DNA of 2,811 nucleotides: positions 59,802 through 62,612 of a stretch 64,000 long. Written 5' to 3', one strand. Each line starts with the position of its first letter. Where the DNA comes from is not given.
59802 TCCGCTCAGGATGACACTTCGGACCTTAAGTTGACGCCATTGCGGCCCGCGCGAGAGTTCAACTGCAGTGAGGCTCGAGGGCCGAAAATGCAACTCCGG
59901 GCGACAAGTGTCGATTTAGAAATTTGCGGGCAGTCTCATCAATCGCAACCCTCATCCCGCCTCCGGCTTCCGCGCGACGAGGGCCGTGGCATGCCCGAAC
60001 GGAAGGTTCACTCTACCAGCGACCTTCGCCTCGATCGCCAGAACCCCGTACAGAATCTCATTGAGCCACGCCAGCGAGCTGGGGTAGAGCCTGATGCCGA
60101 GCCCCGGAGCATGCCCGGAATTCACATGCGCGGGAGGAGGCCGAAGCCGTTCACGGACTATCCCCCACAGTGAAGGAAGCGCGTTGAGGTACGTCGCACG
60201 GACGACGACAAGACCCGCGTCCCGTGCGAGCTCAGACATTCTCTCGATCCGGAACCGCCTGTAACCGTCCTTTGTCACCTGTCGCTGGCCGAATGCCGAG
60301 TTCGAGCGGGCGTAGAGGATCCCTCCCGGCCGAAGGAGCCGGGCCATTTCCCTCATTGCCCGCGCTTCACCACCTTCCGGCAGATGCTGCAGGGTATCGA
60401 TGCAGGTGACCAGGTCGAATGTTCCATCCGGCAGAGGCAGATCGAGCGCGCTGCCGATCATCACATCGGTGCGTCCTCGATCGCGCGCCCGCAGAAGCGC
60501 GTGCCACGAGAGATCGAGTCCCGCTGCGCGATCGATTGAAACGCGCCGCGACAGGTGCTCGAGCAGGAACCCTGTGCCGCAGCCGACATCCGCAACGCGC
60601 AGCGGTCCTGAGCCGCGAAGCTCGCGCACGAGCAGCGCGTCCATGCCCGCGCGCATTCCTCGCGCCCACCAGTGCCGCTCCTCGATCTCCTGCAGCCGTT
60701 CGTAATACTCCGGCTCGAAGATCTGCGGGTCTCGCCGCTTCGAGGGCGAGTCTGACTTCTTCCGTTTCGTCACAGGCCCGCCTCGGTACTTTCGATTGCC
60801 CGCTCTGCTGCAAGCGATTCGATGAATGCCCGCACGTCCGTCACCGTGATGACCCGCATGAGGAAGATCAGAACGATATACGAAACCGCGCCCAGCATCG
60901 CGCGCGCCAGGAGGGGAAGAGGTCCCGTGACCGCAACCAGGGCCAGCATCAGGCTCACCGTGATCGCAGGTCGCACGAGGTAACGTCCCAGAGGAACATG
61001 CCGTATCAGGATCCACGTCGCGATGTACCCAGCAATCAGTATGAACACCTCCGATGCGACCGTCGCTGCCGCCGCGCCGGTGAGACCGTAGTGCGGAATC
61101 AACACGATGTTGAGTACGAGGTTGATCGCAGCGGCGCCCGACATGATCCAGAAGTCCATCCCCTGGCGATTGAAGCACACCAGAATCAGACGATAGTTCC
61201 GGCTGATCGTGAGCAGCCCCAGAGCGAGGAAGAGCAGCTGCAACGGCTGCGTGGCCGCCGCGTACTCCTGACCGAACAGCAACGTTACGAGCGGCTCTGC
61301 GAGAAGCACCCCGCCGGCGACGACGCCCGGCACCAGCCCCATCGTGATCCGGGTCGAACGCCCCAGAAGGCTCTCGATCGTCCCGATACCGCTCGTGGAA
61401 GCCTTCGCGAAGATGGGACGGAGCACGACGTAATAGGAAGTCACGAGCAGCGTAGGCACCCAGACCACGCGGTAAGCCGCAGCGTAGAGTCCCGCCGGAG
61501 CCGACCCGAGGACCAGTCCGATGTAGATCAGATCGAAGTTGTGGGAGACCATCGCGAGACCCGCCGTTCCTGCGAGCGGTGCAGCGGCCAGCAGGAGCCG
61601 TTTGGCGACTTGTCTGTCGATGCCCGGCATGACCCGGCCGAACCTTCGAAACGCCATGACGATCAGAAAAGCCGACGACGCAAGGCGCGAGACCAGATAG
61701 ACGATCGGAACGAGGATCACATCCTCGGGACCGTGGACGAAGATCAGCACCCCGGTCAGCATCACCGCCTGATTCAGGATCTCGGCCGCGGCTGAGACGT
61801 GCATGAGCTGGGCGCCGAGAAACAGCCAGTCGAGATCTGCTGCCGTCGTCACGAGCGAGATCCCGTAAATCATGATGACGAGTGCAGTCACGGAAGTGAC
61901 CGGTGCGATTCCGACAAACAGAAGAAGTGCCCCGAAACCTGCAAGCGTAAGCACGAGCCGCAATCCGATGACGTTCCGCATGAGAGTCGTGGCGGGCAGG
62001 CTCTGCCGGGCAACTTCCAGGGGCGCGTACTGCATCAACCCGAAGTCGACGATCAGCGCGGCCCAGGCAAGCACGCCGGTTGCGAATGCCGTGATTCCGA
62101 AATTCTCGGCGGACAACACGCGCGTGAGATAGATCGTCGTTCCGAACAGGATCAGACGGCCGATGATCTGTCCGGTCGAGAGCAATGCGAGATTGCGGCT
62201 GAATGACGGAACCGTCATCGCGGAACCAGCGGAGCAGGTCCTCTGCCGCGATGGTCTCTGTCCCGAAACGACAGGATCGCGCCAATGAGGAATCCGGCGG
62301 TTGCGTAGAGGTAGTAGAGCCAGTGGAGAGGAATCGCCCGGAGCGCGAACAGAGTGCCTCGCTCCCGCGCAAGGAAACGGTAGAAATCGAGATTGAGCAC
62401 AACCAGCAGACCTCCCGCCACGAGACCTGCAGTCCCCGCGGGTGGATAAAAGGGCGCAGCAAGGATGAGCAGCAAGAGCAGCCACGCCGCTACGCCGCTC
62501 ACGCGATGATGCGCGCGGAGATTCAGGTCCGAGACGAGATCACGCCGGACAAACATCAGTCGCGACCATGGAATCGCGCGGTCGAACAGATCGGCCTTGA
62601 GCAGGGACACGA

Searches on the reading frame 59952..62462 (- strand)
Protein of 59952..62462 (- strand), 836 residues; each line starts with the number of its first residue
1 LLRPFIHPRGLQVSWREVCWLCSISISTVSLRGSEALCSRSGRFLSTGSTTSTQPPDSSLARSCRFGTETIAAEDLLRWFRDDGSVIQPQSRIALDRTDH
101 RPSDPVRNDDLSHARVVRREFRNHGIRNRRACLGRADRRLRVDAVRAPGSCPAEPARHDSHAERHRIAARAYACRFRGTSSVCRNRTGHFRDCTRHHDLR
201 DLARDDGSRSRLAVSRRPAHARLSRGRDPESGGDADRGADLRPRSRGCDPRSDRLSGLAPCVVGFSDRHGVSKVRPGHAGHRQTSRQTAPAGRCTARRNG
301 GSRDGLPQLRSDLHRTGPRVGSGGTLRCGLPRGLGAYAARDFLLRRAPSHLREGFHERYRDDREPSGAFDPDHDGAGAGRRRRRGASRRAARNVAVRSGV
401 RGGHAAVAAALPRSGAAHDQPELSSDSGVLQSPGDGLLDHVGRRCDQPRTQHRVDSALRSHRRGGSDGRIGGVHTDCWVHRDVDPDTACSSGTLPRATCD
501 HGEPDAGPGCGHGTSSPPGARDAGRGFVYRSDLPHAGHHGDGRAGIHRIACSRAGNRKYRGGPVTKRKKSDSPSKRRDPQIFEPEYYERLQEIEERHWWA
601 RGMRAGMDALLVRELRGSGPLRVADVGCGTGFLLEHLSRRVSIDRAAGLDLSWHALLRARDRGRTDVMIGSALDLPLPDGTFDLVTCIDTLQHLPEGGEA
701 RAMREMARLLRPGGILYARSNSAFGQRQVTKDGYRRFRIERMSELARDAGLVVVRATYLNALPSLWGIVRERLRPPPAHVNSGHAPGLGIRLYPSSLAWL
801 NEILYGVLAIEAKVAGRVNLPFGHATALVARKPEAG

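Call 67: search_protein_families(library=pfam, proteins=[window:59952-62462:-], max_evalue=0.00001)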
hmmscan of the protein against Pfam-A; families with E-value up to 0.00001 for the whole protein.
window:59952-62462:- (836 aa): 6 families
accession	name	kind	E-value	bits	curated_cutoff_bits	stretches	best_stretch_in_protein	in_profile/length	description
PF08241.18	Methyltransf_11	-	2.1e-20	73.6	21.2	1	625-717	2-94/95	Methyltransferase domain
PF13649.12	Methyltransf_25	-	2.8e-20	73.3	27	1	623-714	1-97/97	Methyltransferase domain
PF08242.18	Methyltransf_12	-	1.1e-12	49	30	1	625-716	2-98/98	Methyltransferase domain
PF13847.12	Methyltransf_31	-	1.6e-11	44.5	27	1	621-722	5-113/145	Methyltransferase domain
PF13489.12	Methyltransf_23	-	3.9e-11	43.4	27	1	607-719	9-117/164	Methyltransferase domain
PF01209.24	Ubie_methyltran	-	7.6e-07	29.2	20.1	1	620-723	48-156/233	ubiE/COQ5 methyltransferase family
